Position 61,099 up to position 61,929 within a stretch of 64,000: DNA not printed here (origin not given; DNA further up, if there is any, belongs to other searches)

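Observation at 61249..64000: Unusual three-gene operon: SDR reductase fused to an intact NadR kinase domain, then NadR-like NMNAT with a dead kinase P-loop, then a membrane-anchored EndoU-like RNase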

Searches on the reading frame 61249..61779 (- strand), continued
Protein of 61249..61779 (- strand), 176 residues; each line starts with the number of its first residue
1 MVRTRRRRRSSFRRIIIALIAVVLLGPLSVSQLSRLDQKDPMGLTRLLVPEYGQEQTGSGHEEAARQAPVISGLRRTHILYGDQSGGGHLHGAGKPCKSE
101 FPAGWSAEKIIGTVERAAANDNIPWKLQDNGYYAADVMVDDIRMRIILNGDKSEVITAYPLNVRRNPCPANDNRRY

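Call 45: find_related_loci(query=A2, collection=genome_contigs, flank=8000)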
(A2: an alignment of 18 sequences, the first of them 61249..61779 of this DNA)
Query A2 (176 aa) in genome_contigs; peptide patterns used: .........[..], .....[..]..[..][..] (x = any residue, [..] = any of these).
540 stretches matched a pattern; 87 encode a relative of the query (tblastn E <= 1e-3); the best 80 are kept; 80 distinct loci.
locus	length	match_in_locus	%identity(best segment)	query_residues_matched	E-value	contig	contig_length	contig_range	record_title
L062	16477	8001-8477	91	18-176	2e-97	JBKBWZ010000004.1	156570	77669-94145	MAG: Alphaproteobacteria bacterium isolate 21H_022.bin.44 NODE_107_length_156570_cov_8.739410, whole genome shotgun sequ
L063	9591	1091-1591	61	4-173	2e-72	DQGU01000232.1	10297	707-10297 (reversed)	MAG TPA_asm: Rhodospirillaceae bacterium isolate UBA8982 contig_14427, whole genome shotgun sequence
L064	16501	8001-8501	60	4-173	1e-70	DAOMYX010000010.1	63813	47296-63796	MAG TPA_asm: Alphaproteobacteria bacterium isolate AMR_MDS_5615 NODE_186_length_63813_cov_20.962201, whole genome shotgu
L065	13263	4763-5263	59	8-176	2e-67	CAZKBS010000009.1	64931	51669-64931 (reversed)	MAG TPA_asm: uncultured Micavibrio sp. isolate SRP290908_co2_99 genome assembly, contig: NODE_482_length_64931_cov_35.21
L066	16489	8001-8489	60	9-174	2e-64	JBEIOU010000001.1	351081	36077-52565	MAG: Micavibrio sp. isolate Sample-106-S6-bin-24 Sample_106_S6-bin_24-k141_802975, whole genome shotgun sequence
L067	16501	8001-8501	51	3-175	2e-45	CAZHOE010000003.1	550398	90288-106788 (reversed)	MAG TPA_asm: uncultured Micavibrio sp. isolate SRP062349_co2_98 genome assembly, contig: NODE_7_length_550398_cov_25.314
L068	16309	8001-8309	64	68-170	3e-44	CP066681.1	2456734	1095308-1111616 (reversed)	MAG: Micavibrio aeruginosavorus isolate NC_groundwater_70_Ag_B-0.1um_54_66 chromosome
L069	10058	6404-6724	63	67-173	4e-44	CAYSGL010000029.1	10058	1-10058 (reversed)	MAG TPA_asm: uncultured Pseudobdellovibrionaceae bacterium isolate SRP304446_co1_7 genome assembly, contig: NODE_4734_le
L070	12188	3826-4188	52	47-173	9e-44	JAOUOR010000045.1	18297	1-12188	MAG: Alphaproteobacteria bacterium isolate 8_1_Oct_SF_Bin23 8_1_Oct_SF_Bin23_scaffold_1510_c1, whole genome shotgun sequ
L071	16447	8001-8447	45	8-174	4e-43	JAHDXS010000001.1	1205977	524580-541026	MAG: Alphaproteobacteria bacterium isolate PRO23 NODE_3_length_1205977_cov_24.279138, whole genome shotgun sequence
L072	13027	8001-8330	57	69-173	1e-42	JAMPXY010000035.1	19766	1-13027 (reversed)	MAG: Alphaproteobacteria bacterium isolate R2F_R2FSRR_metabat.53 R2F_C1433, whole genome shotgun sequence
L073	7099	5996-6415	52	42-175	6e-43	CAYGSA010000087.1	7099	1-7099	MAG TPA_asm: uncultured Micavibrio sp. isolate ERP117304_co2_190 genome assembly, contig: NODE_7965_length_7099_cov_8.49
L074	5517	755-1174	46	16-175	5e-43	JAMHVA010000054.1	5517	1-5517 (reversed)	MAG: Alphaproteobacteria bacterium isolate ST_AS_metabat.78 k201_325219, whole genome shotgun sequence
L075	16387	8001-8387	56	51-173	5e-42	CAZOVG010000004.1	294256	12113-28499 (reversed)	MAG TPA_asm: uncultured Pseudobdellovibrionaceae bacterium isolate SRP329715_co2_156 genome assembly, contig: NODE_46_le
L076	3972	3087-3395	58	68-170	5e-42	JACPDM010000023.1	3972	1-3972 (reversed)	MAG: Micavibrio aeruginosavorus isolate NC_groundwater_309_Ag_B-0.1um_59_8 GD18-4_B1_scaffold_150649, whole genome shotg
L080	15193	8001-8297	65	78-173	2e-41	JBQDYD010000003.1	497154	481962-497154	MAG: Alcanivorax sp. isolate MAG10 Contig3, whole genome shotgun sequence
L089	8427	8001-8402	49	41-173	2e-40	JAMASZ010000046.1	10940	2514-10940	MAG: Alphaproteobacteria bacterium isolate g1_MAG_00008 g1_MAG_00008_000000000046, whole genome shotgun sequence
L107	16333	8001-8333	50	63-173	3e-37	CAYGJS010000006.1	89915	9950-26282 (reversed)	MAG TPA_asm: uncultured Micavibrio sp. isolate ERP117304_co1_100 genome assembly, contig: NODE_329_length_89915_cov_21.1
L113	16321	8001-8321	55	70-173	5e-37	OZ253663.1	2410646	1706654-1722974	MAG: uncultured Micavibrio sp. isolate 175a1b73-dce3-4392-8ba7-46acda59213e genome assembly, chromosome: 1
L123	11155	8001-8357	47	62-173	4e-35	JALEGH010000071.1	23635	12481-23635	MAG: Alphaproteobacteria bacterium isolate CC_bin14 k97_182652, whole genome shotgun sequence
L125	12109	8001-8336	49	66-173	5e-34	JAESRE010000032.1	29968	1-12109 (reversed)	MAG: Alphaproteobacteria bacterium isolate NORP248 Contig_sourceCTD_12304, whole genome shotgun sequence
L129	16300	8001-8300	51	70-169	2e-33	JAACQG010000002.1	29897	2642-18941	MAG: Alphaproteobacteria bacterium isolate CG_2015-04_47_12 CG_2015-04_curated_scaffold_1011, whole genome shotgun seque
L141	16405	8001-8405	35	8-172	2e-27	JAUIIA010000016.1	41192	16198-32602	MAG: Alphaproteobacteria bacterium isolate Co_bin.236 NODE_6156_length_41192_cov_1.627615, whole genome shotgun sequence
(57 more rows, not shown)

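Call 48: search_protein_families(library=pfam, proteins=[L141:2816-4825:+, L129:4913-5929:+, L125:6968-7882:+, L113:5673-6239:+, L123:8777-9802:-, L080:10653-13301:-, L113:6525-7451:+, L089:6708-7793:+, L107:9437-9745:+], max_evalue=0.001)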
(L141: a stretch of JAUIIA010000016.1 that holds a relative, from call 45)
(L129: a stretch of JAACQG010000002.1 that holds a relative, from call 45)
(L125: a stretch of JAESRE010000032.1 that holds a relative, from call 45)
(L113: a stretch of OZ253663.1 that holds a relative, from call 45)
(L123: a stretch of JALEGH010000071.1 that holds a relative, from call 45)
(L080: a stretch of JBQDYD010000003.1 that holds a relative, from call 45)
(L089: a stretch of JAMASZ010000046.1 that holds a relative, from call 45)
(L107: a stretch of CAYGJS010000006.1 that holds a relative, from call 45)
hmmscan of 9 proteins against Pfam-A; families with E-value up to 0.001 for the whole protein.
L141:2816-4825:+ (669 aa): 5 families
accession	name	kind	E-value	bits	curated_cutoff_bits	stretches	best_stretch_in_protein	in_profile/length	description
PF00456.26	Transketolase_N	-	7e-129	430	22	1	26-337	3-319/334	Transketolase, thiamine diphosphate binding domain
PF02779.29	Transket_pyr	-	1.5e-53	181.5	27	1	369-536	4-171/174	Transketolase, pyrimidine binding domain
PF22613.1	Transketolase_C_1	-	1.5e-34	119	27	1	552-660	1-113/113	Transketolase-like TK C-terminal domain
PF13292.11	DXP_synthase_N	-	1.9e-10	40.9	21.2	1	17-211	10-178/274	1-deoxy-D-xylulose-5-phosphate synthase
PF02780.25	Transketolase_C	-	3.1e-10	40.5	25.9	1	562-664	9-124/124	Transketolase, C-terminal domain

L129:4913-5929:+ (338 aa): 2 families
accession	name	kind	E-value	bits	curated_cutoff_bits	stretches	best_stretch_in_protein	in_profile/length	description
PF02800.25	Gp_dh_C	-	2.3e-66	222.7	24.4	1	159-315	1-158/158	Glyceraldehyde 3-phosphate dehydrogenase, C-terminal domain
PF00044.30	Gp_dh_N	-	5.1e-29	101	31.7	1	3-105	1-100/101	Glyceraldehyde 3-phosphate dehydrogenase, NAD binding domain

L125:6968-7882:+ (304 aa): 1 family
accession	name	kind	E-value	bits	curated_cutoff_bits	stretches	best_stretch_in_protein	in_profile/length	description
PF00274.25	Glycolytic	-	6.1e-11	42.1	22.2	1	10-222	10-218/349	Fructose-bisphosphate aldolase class-I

L113:5673-6239:+ (188 aa): 3 families
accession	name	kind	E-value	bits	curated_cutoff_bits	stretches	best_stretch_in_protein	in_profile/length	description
PF13412.12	HTH_24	-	5.1e-10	39.2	21.9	1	45-73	8-36/48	Winged helix-turn-helix DNA-binding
PF12802.13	MarR_2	-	3.7e-09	37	27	1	42-95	7-61/61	MarR family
PF01047.28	MarR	-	2.3e-08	34.2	24.6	1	42-95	5-58/59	MarR family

L123:8777-9802:- (341 aa): 1 family
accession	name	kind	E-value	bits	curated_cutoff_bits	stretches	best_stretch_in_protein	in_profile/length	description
PF00152.25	tRNA-synt_2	-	2.4e-53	181.7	25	1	13-336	17-302/308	tRNA synthetases class II (D, K and N)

L080:10653-13301:- (882 aa): 6 families
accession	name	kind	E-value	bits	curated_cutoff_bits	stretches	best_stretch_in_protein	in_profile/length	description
PF00133.28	tRNA-synt_1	-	6.9e-142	473.5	22.7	1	15-565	2-413/414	tRNA synthetases class I (I, L, M and V)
PF08264.19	Anticodon_1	-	6.5e-39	133.6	25.1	1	608-756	1-147/148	Anticodon-binding domain of tRNA ligase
PF09334.17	tRNA-synt_1g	-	1e-20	74.3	20.1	3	521-573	322-374/391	tRNA synthetases class I (M)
PF10458.14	Val_tRNA-synt_C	-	1.8e-17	63.8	25.9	1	813-877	1-65/66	Valyl tRNA synthetase tRNA binding arm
PF13603.12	tRNA-synt_1_2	-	8.2e-10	38.9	25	1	242-297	86-141/185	Leucyl-tRNA synthetase, editing domain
PF01406.26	tRNA-synt_1e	-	1.9e-05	24.6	27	0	506-555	233-282/301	tRNA synthetases class I (C) catalytic domain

L113:6525-7451:+ (308 aa): 1 family
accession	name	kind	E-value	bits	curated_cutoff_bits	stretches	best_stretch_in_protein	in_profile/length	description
PF01791.15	DeoC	-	4.2e-33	115.3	23.8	1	41-290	2-229/229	DeoC/LacD family aldolase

L089:6708-7793:+ (361 aa): 1 family
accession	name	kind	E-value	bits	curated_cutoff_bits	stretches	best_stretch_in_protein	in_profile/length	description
PF01116.26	F_bP_aldolase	-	7.7e-79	265.5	25.5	1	13-349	2-277/277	Fructose-bisphosphate aldolase class-II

L107:9437-9745:+ (102 aa): 1 family
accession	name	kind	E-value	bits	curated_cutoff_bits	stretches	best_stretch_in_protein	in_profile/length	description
PF01197.23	Ribosomal_L31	-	1.9e-20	73.3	27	1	18-85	1-65/65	Ribosomal protein L31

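Call 52: predict_structure(alignment_id=A2)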
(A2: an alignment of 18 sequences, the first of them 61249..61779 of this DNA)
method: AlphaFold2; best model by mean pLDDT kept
length: 176 residues; sequences in the alignment: 18
mean_pLDDT: 82.0   pTM: 0.60
mean pLDDT of the five models: 82.0, 78.2, 77.9, 76.8, 75.4
residues with pLDDT >= 90: 90; 70-90: 38; 50-70: 37; < 50: 11
segments of 3 or more residues with pLDDT < 50: 1-3, 173-176
pLDDT, mean of each block of 10 residues (from residue 1): 53 86 80 64 68 51 77 96 91 81 97 98 96 98 98 97 85 47
secondary structure, 60 per line:
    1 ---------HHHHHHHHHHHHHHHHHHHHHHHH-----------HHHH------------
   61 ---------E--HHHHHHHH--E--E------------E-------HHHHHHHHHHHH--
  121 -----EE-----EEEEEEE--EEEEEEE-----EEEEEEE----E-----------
elements in order: H10-33 H45-48 H73-80 H107-118 E133-139 E142-148 E154-160

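Call 54: fold_search(model_id=the predicted structure, library=pdb)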
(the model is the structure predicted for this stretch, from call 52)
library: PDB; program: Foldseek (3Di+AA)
matches with E <= 10: 721; with E <= 0.001: 0
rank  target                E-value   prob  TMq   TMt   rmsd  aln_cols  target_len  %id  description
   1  7m5f_C                7.4e-02  0.85  0.25  0.34   3.9        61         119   21  Contact-dependent inhibition system from Serratia marcescens BWH57 (released 2021-05-12)
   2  4k61_B                1.1e-01  0.69  0.18  0.22   9.0        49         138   18  Crystal structure of a DUF2874 family protein (BACUNI_01296) from Bacteroides uniformis ATCC 8492 at 1.70 A resolution (released 2013-05-01)
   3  4hbr_D                1.2e-01  0.82  0.19  0.24   5.1        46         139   26  Crystal structure of a putative periplasmic proteins (BACEGG_01429) from Bacteroides eggerthii DSM 20697 at 2.40 A res (released 2013-02-27)
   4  4hbr_A                1.8e-01  0.75  0.19  0.23   5.0        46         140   26  Crystal structure of a putative periplasmic proteins (BACEGG_01429) from Bacteroides eggerthii DSM 20697 at 2.40 A res (released 2013-02-27)
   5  4k61_A                2.0e-01  0.51  0.18  0.21  10.7        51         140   18  Crystal structure of a DUF2874 family protein (BACUNI_01296) from Bacteroides uniformis ATCC 8492 at 1.70 A resolution (released 2013-05-01)
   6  8suc                  3.5e-01  0.84  0.24  0.16   5.1        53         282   11  NHL-2 NHL domain (released 2024-05-08)
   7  9r00                  3.5e-01  0.20  0.18  0.23   7.4        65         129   15  De novo NTF2-like protein with a 2-helix C-terminal extension. (released 2025-10-22)
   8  4ipb_A                3.7e-01  0.41  0.19  0.23  10.5        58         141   19  Crystal structure of a DUF2874 family protein (BACOVA_02504) from Bacteroides ovatus ATCC 8483 at 1.62 A resolution (released 2013-02-20)
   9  4fr9                  4.2e-01  0.57  0.15  0.19   2.4        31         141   26  Crystal structure of a BLIP-like protein (BF1215) from Bacteroides fragilis NCTC 9343 at 1.20 A resolution (released 2012-10-24)
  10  9s6c_B                4.4e-01  0.66  0.20  0.11   5.7        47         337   13  B12 Binding protein - BtuK1 (released 2025-09-17)
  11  9qzd_B                4.4e-01  0.15  0.17  0.23   7.6        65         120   12  de novo NTF2-like protein (released 2025-10-22)
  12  9exf_A                5.0e-01  0.69  0.19  0.10   3.0        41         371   12  Crystal structure of Yeast Clathrin Heavy Chain N-terminal domain bound to YAP1801 peptide (LIDM) (released 2024-11-13)
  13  2c1w_C                5.3e-01  0.21  0.21  0.15   4.8        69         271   23  The structure of XendoU: a splicing independent snoRNA processing endoribonuclease (released 2006-07-20)
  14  9s6c_A                5.3e-01  0.20  0.16  0.09  11.8        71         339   13  B12 Binding protein - BtuK1 (released 2025-09-17)
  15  9s6c_C                6.4e-01  0.57  0.20  0.11   5.7        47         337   13  B12 Binding protein - BtuK1 (released 2025-09-17)
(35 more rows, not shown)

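Call 56: search_solved_structures(query=A2, max_evalue=10, show_alignments=2)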
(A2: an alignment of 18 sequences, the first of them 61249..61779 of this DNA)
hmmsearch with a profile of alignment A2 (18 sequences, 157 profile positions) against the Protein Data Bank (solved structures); distinct sequences matched with E-value up to 10: 1.
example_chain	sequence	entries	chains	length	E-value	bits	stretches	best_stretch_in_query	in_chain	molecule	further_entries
3ilx_A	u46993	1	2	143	1.1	12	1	125-145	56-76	First ORF in transposon ISC1904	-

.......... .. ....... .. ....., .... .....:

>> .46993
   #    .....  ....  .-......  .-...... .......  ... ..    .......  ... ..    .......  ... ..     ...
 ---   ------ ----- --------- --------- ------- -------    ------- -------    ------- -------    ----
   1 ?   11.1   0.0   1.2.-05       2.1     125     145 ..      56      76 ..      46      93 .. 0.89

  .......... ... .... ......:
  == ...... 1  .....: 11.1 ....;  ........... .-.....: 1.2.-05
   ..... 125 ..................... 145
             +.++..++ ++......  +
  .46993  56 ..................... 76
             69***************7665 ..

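Call 64: search_protein_families(library=padloc, proteins=[window:61249-61779:-], max_evalue=0.001)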
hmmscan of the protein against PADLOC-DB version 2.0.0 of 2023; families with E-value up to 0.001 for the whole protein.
window:61249-61779:- (176 aa): 0 families
